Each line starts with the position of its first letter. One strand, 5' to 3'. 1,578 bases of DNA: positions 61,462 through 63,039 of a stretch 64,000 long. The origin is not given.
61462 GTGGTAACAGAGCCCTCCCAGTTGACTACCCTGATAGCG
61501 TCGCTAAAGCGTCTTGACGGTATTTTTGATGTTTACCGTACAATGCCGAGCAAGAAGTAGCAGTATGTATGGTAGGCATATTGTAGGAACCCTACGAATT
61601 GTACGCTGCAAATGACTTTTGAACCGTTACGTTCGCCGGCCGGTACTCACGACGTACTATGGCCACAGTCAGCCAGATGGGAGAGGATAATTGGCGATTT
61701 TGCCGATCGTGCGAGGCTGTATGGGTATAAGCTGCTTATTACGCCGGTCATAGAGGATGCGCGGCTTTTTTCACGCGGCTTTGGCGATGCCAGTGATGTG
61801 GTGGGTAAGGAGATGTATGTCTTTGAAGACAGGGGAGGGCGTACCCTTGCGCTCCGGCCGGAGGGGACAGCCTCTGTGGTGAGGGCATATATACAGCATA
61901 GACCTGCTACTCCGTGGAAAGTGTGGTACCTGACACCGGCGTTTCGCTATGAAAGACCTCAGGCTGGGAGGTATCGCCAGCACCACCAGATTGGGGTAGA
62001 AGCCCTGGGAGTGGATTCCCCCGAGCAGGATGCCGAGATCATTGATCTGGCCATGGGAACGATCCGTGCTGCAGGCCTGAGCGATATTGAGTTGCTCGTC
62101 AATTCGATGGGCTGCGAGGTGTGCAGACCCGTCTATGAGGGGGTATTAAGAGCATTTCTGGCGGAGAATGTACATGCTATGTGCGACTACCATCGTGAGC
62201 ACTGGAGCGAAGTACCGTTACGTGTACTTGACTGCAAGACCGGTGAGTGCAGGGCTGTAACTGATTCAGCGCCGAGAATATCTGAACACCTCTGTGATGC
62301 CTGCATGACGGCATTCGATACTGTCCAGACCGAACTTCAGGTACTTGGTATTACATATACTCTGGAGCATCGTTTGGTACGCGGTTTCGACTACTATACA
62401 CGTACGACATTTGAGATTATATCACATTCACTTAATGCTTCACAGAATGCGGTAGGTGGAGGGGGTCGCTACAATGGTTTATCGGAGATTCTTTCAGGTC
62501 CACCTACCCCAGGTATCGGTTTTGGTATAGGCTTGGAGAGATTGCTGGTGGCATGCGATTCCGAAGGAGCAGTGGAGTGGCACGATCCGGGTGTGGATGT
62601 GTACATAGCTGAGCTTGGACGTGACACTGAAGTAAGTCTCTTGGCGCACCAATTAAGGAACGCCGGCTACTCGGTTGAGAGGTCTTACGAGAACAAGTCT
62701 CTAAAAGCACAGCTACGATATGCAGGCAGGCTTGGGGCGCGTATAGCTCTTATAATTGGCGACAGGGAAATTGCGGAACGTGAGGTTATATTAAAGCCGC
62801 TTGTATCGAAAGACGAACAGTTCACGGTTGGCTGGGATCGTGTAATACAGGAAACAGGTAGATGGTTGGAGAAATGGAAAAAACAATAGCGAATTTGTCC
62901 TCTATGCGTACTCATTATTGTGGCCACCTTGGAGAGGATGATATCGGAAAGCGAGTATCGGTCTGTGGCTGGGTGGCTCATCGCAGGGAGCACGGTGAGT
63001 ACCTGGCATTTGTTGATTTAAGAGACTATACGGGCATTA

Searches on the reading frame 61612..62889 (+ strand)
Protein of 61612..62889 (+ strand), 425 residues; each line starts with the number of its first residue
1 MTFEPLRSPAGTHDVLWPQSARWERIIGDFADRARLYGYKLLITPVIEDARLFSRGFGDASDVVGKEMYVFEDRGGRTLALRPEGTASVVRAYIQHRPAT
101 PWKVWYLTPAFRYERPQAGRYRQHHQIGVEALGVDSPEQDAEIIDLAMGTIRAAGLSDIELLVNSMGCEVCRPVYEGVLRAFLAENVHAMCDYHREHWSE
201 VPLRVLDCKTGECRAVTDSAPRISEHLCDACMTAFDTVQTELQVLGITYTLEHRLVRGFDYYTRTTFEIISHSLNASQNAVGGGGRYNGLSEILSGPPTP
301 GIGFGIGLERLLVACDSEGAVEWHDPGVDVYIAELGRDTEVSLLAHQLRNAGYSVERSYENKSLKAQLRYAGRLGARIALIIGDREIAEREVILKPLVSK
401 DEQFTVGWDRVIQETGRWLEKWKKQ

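Call 37: find_encoding_contigs(protein=window:61612-62889:+, flank=10000, max_places=2)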
Protein window:61612-62889:+ (425 aa): 8 contigs read that carry it; 2 places shown.
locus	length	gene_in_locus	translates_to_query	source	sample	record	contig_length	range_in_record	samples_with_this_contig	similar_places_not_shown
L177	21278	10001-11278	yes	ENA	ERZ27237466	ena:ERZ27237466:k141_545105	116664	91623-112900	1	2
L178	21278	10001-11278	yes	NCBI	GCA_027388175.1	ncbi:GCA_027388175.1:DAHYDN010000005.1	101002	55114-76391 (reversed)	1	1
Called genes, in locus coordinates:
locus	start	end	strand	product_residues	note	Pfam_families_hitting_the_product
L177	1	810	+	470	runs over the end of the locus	PF04185:Phosphoesterase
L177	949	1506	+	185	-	PF02075:RuvC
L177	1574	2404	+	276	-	PF01330:RuvA_N, PF00633:HHH (faint), PF14520:HHH_5, PF07499:RuvA_C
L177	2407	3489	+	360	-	PF05496:RuvB_N, PF00004:AAA, PF07728:AAA_5 (weak), PF17864:AAA_lid_4, PF05491:WHD_RuvB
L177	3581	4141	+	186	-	PF02699:YajC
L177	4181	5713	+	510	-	PF21760:SecD_1st, PF22599:SecDF_P1_head, PF02355:SecD_SecF_C, PF03176:MMPL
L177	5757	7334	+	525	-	PF07549:Sec_GG (weak), PF02355:SecD_SecF_C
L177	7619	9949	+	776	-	PF13328:HD_4, PF01966:HD, PF04607:RelA_SpoT, PF02824:TGS, PF19296:RelA_AH, PF28438:RelA_RIS, PF01842:ACT (faint), PF13291:ACT_4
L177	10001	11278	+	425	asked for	PF13393:tRNA-synt_His, PF00587:tRNA-synt_2b, PF03129:HGTP_anticodon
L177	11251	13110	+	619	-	PF01336:tRNA_anti-codon, PF00152:tRNA-synt_2, PF02938:GAD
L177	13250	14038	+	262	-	PF00378:ECH_1, PF16113:ECH_2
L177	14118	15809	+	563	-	PF00128:Alpha-amylase, PF16657:Malt_amylase_C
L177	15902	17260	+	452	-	-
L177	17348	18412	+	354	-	PF00365:PFK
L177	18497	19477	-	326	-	PF01087:GalP_UDP_transf, PF01230:HIT (faint), PF16268:DUF4921, PF02744:GalP_UDP_tr_C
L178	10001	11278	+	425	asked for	PF13393:tRNA-synt_His, PF00587:tRNA-synt_2b, PF03129:HGTP_anticodon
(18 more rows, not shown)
